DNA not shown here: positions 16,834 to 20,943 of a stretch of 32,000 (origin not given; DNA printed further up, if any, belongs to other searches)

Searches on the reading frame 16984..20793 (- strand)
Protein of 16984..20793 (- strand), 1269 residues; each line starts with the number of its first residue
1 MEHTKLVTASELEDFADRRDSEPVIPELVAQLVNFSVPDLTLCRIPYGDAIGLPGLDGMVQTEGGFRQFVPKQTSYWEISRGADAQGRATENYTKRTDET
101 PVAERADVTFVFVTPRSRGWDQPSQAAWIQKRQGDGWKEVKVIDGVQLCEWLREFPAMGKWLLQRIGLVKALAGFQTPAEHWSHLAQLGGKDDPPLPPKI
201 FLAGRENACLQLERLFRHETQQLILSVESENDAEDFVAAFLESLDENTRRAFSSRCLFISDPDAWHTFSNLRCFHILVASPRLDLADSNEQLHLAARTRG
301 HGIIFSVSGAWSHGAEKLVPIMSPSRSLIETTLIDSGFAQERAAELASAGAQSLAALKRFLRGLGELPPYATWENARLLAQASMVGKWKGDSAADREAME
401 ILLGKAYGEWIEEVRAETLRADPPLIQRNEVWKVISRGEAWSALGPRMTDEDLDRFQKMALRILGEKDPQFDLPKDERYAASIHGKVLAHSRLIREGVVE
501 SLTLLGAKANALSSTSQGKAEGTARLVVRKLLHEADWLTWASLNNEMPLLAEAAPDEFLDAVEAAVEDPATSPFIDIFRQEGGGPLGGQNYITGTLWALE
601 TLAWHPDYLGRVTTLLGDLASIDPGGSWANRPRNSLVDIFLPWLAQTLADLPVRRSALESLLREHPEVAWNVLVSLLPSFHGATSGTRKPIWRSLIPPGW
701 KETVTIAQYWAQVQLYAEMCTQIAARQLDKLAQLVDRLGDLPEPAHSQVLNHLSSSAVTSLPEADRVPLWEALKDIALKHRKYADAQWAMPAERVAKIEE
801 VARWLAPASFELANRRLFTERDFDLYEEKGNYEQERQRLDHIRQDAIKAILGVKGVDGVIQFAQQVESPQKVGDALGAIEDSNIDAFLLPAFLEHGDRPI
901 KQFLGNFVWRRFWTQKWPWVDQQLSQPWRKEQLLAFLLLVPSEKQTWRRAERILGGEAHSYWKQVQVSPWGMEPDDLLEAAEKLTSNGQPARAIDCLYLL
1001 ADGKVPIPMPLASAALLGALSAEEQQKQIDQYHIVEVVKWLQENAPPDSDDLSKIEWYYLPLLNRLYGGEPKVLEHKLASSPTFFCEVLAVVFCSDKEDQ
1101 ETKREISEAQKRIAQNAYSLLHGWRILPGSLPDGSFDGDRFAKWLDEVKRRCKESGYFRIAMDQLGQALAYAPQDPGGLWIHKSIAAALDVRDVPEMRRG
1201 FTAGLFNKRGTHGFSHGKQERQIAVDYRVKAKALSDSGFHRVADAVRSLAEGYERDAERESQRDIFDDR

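Call 4: search_protein_families(library=pfam, proteins=[window:16984-20793:-], max_evalue=0.01)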
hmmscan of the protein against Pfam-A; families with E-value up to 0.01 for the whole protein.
window:16984-20793:- (1269 aa): 0 families

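Call 5: search_protein_families(library=padloc, proteins=[window:16984-20793:-], max_evalue=0.01)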
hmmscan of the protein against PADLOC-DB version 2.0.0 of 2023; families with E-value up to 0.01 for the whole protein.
window:16984-20793:- (1269 aa): 0 families

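Call 6: search_protein_families(library=ncbifam, proteins=[window:16984-20793:-], max_evalue=0.01)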
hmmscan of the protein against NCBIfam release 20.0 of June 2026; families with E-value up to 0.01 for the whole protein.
window:16984-20793:- (1269 aa): 0 families

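Call 10: find_homologous_proteins(query=window:16984-20793:-)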
Query window:16984-20793:- (1269 aa): 569 proteins with E <= 0.001 among 8000 candidates; the best 120 are listed.
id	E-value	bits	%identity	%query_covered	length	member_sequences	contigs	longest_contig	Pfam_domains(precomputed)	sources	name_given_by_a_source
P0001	0.0e+0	2919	100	100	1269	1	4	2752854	-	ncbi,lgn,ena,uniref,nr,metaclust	ncbi:MAG: hypothetical protein F9K13_06980 [Candidatus Methylomirabilis oxygeniifera]|uniref:Unchara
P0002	0.0e+0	2657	91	100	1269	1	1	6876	-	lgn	-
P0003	0.0e+0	2512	86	100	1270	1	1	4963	-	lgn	-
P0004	0.0e+0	2501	85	100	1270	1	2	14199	-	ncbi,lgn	-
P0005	0.0e+0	2489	85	100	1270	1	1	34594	-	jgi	jgi:hypothetical protein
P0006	0.0e+0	2452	83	100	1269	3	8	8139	-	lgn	-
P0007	0.0e+0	2424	83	100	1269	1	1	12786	-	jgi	jgi:hypothetical protein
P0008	0.0e+0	2398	81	100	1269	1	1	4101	-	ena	-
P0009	0.0e+0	2388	81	100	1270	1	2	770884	-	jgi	-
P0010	0.0e+0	2344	79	100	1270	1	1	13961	-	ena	-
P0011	0.0e+0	2330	79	100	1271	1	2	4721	-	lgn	-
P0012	0.0e+0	2306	78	100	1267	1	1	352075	-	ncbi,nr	ncbi:MAG: hypothetical protein EPO61_07495 [Nitrospirae bacterium]|nr:MAG: hypothetical protein EPO6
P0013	0.0e+0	2288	78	100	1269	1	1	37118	-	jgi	jgi:hypothetical protein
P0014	0.0e+0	2279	77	100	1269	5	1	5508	-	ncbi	ncbi:MAG: hypothetical protein ABI604_09525 [Nitrospirota bacterium]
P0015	0.0e+0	2251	77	100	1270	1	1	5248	-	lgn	-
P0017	0.0e+0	2244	76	100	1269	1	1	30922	-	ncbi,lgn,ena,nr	ncbi:MAG TPA: hypothetical protein VJ746_06370 [Nitrospira sp.]|nr:hypothetical protein [Nitrospira 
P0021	0.0e+0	2188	73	100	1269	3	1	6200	-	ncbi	ncbi:MAG: hypothetical protein ABIR36_00375 [Nitrospiraceae bacterium]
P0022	0.0e+0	2175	73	100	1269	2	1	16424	-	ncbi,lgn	-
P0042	0.0e+0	1834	62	100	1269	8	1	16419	-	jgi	jgi:hypothetical protein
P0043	0.0e+0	1832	62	100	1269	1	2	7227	-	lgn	-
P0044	0.0e+0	1830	62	100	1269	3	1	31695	-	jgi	jgi:hypothetical protein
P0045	0.0e+0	1829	61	100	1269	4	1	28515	-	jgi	jgi:hypothetical protein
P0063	0.0e+0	1645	57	100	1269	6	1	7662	-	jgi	jgi:hypothetical protein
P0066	0.0e+0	1636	56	100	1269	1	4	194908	-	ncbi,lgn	-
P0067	0.0e+0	1636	56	100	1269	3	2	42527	-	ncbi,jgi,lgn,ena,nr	ncbi:MAG TPA: hypothetical protein VNZ64_06625 [Candidatus Acidoferrum sp.]|jgi:hypothetical protein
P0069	0.0e+0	1634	56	100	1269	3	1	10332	-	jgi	jgi:hypothetical protein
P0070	0.0e+0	1632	57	100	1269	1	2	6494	-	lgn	-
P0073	0.0e+0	1621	56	100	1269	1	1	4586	-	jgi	jgi:hypothetical protein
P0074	0.0e+0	1618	56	100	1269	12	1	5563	-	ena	-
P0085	0.0e+0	1580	55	100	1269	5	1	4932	-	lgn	-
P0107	0.0e+0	1516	53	100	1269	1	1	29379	-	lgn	-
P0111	0.0e+0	1506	53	100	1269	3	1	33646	-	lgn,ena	-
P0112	0.0e+0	1498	53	99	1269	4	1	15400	-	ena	-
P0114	0.0e+0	1492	52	100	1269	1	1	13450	-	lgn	-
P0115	0.0e+0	1492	51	100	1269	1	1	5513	-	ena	-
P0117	0.0e+0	1485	53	100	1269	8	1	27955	-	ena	-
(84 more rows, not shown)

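Call 13: find_related_loci(query=A1, collection=genome_contigs, flank=10000)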
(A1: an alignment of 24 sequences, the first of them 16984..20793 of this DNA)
Query A1 (1269 aa) in genome_contigs; peptide patterns used: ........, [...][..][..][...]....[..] (x = any residue, [..] = any of these).
408 stretches matched a pattern; 375 encode a relative of the query (tblastn E <= 1e-3); the best 80 are kept; 80 distinct loci.
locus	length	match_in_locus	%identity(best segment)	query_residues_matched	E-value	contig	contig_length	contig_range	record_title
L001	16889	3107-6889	76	1-1261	0e+0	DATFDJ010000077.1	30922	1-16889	MAG TPA_asm: Nitrospira sp. isolate SMAG_U8577 k141_625712, whole genome shotgun sequence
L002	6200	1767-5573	73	1-1269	0e+0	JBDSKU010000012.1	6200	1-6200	MAG: Nitrospiraceae bacterium isolate cluster1_bin.353 k127_8388813, whole genome shotgun sequence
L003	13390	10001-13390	84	1-1130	0e+0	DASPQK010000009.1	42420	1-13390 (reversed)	MAG TPA_asm: Syntrophobacteraceae bacterium isolate SMAG_U12197 k141_1957961, whole genome shotgun sequence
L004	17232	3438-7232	73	1-1265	0e+0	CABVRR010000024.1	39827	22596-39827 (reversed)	MAG: uncultured Nitrospira sp. isolate Nitrospira sp. RBC044 genome assembly, contig: MAG044_24, whole genome shotgun se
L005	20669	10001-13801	56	1-1268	0e+0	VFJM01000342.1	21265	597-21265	MAG: Geobacter sp. isolate Bin_37_1 c_000000323864, whole genome shotgun sequence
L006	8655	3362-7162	55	1-1268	0e+0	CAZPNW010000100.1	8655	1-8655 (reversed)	MAG TPA_asm: uncultured Planctomycetales bacterium isolate binchicken_co216_53 genome assembly, contig: k141_4215488, wh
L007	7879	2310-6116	56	1-1268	0e+0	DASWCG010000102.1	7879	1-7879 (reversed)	MAG TPA_asm: Candidatus Acidiferrales bacterium isolate SMAG_U2703 k141_2670443, whole genome shotgun sequence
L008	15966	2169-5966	71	1-1269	0e+0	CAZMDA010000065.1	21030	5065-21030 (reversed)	MAG TPA_asm: uncultured Bordetella sp. isolate binchicken_co411_62 genome assembly, contig: NODE_1332_length_21030_cov_1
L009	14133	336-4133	54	1-1268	0e+0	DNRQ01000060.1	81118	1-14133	MAG TPA_asm: Geobacter sp. isolate UBA9976 contig_2229, whole genome shotgun sequence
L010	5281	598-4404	55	1-1268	0e+0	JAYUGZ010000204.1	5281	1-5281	MAG: Cyanobacteriota bacterium isolate GFS_8293 GFS_8293_203, whole genome shotgun sequence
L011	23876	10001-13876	54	1-1268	0e+0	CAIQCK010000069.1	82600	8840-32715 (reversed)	uncultured bacterium isolate AM-2014_bin-0333 genome assembly, contig: bin-0333:069/126, whole genome shotgun sequence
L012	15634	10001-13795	52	1-1268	0e+0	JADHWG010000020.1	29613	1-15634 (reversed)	MAG: Candidatus Omnitrophota bacterium isolate BS750m-G21 BS-750m-C1892, whole genome shotgun sequence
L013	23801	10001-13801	51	1-1266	0e+0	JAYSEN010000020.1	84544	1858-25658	MAG: Undibacterium sp. isolate ZZ2_ZZA248_bin.51 NODE_286_length_84544_cov_16.275728, whole genome shotgun sequence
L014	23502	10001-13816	51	1-1268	0e+0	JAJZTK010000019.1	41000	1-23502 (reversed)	MAG: Deltaproteobacteria bacterium isolate SKS3.bin71 NODE_1323_length_41000_cov_1.853448, whole genome shotgun sequence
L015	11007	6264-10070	50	1-1268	0e+0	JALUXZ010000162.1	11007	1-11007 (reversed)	MAG: Mariprofundaceae bacterium isolate 131-447_metabat2_scaf2bin.046 131-447_scaffold_3481_c1, whole genome shotgun seq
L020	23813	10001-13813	49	1-1269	0e+0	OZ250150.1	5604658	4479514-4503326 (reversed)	MAG: Candidatus Latescibacterota bacterium isolate 5c13c588-1760-4ea4-89ab-5ccd14670b69 genome assembly, chromosome: 1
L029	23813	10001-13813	47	1-1269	0e+0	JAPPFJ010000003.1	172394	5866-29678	MAG: Gemmatimonadota bacterium isolate RHO1_bin_28 NODE_154_length_172394_cov_40.763867, whole genome shotgun sequence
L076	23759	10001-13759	39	16-1269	0e+0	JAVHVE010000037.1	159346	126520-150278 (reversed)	MAG: Acidobacteriota bacterium isolate BP_21 scaffold_5356349, whole genome shotgun sequence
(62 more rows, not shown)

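Call 39: search_solved_structures(query=A1, max_evalue=1)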
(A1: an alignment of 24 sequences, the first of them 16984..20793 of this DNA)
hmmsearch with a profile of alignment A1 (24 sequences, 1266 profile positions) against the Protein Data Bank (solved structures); distinct sequences matched with E-value up to 1: 0.

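Call 54: search_protein_families(library=padloc, alignment_id=A5, max_evalue=1e-10)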
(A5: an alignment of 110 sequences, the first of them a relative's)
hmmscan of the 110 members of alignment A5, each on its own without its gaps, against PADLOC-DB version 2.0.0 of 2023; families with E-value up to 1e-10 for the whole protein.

A. member 1, L001:2113-2700:+ (196 aa): 0 families

B. families by the number of members that match (of 110 scanned): 366 families (the first 25 are shown)
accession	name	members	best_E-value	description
PDLC03019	MTase_I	7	7.4e-42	Type I methyltransferase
PDLC03086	Specificity_I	6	6.2e-104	Type I specificity subunit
PDLC03089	Specificity_I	6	1.6e-97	Type I specificity subunit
PDLC03068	Specificity_I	6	1.2e-83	Type I specificity subunit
PDLC03168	Specificity_I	6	7.4e-81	Type I specificity subunit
PDLC03099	Specificity_I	6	3.6e-77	Type I specificity subunit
PDLC03154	Specificity_I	6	3.7e-70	Type I specificity subunit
PDLC03092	Specificity_I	6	1.6e-67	Type I specificity subunit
PDLC03163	Specificity_I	6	2.6e-56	Type I specificity subunit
PDLC03161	Specificity_I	6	3.8e-47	Type I specificity subunit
PDLC04137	mad5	6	6.3e-46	mads_5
PDLC03108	Specificity_I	6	1.1e-41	Type I specificity subunit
PDLC03162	Specificity_I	6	2.5e-41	Type I specificity subunit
PDLC03090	Specificity_I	6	2.5e-38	Type I specificity subunit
PDLC03107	Specificity_I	6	1.1e-36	Type I specificity subunit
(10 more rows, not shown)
